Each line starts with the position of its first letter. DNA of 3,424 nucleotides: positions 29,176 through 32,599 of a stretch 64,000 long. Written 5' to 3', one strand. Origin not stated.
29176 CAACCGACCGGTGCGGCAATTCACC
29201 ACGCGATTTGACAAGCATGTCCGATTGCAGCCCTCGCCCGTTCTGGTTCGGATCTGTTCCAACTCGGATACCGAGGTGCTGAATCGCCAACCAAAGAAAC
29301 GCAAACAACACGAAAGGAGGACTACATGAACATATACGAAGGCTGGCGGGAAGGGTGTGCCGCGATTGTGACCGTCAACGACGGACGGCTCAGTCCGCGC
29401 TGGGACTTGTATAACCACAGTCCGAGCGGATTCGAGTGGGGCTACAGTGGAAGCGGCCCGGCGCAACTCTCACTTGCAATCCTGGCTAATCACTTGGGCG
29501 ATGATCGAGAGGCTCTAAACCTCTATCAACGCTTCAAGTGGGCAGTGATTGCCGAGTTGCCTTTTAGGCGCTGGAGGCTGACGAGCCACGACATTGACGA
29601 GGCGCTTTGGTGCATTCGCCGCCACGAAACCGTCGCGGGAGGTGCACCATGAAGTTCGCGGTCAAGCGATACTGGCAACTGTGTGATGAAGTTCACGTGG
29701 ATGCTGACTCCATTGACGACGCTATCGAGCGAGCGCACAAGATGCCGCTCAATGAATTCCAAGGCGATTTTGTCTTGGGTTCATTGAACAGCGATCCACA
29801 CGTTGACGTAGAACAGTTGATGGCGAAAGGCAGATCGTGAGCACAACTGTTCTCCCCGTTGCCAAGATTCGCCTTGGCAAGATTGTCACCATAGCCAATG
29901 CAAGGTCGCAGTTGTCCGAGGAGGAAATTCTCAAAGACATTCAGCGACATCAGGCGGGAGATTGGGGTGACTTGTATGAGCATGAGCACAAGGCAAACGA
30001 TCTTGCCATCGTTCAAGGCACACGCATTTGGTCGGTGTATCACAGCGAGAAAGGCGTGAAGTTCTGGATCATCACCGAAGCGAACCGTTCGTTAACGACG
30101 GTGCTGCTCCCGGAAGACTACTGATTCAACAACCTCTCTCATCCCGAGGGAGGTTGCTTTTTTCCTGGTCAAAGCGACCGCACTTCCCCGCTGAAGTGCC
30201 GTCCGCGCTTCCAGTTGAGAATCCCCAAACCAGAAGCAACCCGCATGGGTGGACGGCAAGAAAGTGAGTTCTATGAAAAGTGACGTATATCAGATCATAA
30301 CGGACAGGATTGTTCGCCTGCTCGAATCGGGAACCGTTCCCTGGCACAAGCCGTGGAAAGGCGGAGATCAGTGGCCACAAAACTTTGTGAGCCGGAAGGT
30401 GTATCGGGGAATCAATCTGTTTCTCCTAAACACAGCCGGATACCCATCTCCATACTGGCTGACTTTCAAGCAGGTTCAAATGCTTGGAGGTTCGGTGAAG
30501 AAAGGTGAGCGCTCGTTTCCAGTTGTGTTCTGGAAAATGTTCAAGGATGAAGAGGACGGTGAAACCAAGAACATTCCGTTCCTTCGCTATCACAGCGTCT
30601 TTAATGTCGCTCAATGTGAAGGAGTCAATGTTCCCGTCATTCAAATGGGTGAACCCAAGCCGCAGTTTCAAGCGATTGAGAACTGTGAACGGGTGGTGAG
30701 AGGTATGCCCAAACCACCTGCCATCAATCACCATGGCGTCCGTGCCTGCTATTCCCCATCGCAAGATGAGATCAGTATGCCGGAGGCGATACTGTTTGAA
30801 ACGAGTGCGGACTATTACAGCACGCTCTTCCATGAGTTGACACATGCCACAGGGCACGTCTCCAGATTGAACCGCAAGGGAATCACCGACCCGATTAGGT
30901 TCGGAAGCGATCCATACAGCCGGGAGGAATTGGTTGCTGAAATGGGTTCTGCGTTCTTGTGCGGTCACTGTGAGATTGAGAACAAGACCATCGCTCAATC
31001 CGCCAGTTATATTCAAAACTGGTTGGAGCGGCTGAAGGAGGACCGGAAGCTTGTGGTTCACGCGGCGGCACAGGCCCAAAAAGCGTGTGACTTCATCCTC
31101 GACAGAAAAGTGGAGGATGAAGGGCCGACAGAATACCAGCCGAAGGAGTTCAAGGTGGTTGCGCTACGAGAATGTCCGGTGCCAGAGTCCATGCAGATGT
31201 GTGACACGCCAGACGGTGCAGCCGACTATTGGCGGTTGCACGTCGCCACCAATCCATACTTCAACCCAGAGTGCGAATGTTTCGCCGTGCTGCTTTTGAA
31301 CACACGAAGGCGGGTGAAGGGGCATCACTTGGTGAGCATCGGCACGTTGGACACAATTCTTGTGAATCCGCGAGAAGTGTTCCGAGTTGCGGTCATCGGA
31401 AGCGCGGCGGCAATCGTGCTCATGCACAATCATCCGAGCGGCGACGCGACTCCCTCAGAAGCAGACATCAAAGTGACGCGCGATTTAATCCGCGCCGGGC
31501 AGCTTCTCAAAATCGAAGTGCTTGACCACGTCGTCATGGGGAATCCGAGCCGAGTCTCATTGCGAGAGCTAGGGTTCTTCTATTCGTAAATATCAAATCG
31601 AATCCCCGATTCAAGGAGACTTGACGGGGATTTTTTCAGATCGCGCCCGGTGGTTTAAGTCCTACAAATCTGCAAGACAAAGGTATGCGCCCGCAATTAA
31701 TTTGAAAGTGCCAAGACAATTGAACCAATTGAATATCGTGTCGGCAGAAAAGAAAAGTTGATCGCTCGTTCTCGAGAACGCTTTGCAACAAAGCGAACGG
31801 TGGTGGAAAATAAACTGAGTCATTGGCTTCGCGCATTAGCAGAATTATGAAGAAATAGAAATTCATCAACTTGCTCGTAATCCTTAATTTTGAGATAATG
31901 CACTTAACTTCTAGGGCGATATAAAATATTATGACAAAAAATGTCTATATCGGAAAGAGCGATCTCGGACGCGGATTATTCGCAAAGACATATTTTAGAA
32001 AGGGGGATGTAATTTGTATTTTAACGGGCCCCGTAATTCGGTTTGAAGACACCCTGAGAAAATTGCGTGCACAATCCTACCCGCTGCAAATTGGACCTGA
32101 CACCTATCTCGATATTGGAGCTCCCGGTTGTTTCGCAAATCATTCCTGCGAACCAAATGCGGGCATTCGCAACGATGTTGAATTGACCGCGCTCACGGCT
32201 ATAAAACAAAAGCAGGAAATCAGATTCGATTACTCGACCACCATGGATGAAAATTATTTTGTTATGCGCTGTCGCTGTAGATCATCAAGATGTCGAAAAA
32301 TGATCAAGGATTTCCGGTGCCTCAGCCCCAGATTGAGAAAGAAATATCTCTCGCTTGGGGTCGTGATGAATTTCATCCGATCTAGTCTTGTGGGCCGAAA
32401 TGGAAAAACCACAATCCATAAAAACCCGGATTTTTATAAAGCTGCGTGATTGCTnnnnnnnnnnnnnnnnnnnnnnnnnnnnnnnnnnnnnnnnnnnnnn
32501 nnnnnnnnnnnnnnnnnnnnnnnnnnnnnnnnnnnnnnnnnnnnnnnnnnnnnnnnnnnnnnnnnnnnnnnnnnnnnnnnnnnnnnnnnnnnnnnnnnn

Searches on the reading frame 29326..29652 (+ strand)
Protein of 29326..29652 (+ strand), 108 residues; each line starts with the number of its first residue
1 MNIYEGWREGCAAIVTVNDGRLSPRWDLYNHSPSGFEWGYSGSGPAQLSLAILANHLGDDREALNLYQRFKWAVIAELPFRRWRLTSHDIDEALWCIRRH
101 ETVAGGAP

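Call 92: search_protein_families(library=pfam, proteins=[window:29326-29652:+], max_evalue=0.01)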
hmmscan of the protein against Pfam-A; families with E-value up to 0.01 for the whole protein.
window:29326-29652:+ (108 aa): 1 family
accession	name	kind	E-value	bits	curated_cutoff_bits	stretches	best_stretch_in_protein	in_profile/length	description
PF19663.4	DUF6166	-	4.2e-31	107.3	27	1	4-94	1-91/93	Family of unknown function (DUF6166)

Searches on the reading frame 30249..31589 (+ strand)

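Call 3: search_protein_families(library=pfam, proteins=[window:30249-31589:+], max_evalue=0.01)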
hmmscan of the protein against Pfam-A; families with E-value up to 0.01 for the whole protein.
window:30249-31589:+ (446 aa): 4 families
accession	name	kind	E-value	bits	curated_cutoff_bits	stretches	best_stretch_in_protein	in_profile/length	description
PF18818.7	MPTase-PolyVal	-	8.3e-38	129.7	27.5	1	158-275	13-126/126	Zincin-like metallopeptidase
PF04002.20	RadC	-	5.2e-35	120.4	22.1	1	322-442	5-120/121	RadC-like JAB domain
PF08401.16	ArdcN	-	4.7e-33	114.5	22.6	1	12-118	2-123/123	N-terminal domain of anti-restriction factor ArdC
PF14464.11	Prok-JAB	-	0.0024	18.2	25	1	343-413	19-93/114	Prokaryotic homologs of the JAB domain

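Call 4: search_protein_families(library=padloc, proteins=[window:30249-31589:+], max_evalue=0.01)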
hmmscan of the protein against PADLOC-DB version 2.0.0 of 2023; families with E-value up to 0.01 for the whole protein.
window:30249-31589:+ (446 aa): 0 families

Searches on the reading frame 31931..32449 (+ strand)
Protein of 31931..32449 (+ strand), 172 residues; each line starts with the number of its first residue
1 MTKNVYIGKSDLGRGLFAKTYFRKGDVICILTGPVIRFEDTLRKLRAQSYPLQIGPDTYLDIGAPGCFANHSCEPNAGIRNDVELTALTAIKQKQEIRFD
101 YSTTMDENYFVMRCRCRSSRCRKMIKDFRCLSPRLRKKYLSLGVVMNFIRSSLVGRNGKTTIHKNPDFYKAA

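Call 3: search_protein_families(library=pfam, proteins=[window:31931-32449:+], max_evalue=0.01)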
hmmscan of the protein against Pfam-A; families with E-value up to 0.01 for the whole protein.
window:31931-32449:+ (172 aa): 1 family
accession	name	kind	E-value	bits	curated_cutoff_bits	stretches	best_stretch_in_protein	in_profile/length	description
PF00856.33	SET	-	1.7e-11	44.9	22.4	1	13-101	1-104/105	SET domain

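Call 4: search_protein_families(library=padloc, proteins=[window:31931-32449:+], max_evalue=0.01)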
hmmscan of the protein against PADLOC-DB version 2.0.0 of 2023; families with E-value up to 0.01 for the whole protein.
window:31931-32449:+ (172 aa): 0 families

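Call 5: search_protein_families(library=ncbifam, proteins=[window:31931-32449:+], max_evalue=0.01)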
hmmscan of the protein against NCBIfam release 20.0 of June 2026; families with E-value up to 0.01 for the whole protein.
window:31931-32449:+ (172 aa): 0 families
